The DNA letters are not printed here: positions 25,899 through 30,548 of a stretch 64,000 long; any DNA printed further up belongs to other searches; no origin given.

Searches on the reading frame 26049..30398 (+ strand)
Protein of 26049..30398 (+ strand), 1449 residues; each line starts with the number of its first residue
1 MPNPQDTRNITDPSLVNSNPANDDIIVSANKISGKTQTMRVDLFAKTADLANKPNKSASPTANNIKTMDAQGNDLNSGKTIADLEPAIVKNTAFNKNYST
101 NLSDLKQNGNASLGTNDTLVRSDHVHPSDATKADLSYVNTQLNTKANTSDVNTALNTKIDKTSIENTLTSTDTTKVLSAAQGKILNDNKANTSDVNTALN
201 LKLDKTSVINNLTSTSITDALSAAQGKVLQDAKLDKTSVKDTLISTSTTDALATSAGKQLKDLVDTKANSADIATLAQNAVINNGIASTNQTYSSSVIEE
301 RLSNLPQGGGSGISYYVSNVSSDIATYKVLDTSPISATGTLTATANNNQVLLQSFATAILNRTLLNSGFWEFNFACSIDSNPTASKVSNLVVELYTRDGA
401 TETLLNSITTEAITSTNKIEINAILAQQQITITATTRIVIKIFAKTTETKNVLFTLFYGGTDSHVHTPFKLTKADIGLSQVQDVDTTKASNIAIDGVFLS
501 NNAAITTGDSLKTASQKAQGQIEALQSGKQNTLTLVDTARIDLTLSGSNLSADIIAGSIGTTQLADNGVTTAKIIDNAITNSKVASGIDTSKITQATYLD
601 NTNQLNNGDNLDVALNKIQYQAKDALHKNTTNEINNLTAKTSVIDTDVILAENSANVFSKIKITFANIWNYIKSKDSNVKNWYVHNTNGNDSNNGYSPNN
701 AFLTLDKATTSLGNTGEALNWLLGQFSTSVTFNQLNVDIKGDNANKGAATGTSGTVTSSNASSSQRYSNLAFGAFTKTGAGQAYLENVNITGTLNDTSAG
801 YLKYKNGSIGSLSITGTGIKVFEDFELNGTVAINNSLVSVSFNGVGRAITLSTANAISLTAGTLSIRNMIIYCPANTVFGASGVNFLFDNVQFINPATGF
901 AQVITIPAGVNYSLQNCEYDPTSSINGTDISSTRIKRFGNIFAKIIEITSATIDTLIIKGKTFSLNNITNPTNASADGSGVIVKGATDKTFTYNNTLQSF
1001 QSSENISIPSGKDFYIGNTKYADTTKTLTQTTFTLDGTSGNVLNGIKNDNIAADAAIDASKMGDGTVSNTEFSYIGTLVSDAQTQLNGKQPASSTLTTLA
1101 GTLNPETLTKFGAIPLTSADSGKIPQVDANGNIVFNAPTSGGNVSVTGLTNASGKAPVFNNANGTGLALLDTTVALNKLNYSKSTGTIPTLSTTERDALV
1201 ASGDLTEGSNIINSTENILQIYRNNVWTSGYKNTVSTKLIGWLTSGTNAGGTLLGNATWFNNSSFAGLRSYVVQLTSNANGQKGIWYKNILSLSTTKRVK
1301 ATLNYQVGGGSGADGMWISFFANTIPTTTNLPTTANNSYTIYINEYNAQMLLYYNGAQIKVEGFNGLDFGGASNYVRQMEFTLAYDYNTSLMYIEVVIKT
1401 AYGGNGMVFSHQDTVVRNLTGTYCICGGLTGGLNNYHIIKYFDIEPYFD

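Call 43: search_protein_families(library=phrogs, proteins=[window:26049-30398:+], max_evalue=0.00001)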
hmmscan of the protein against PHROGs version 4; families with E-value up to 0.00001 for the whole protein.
window:26049-30398:+ (1449 aa): 0 families

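Call 73: search_protein_families(library=pfam, proteins=[window:26049-30398:+], max_evalue=0.001)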
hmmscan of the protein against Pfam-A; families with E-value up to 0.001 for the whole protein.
window:26049-30398:+ (1449 aa): 1 family
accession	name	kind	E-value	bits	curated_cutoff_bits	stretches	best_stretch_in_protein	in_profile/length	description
PF22337.1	Phage_fiber_rpt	-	1.4e-21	76.3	27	2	164-194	1-31/34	Phage tail fiber repeats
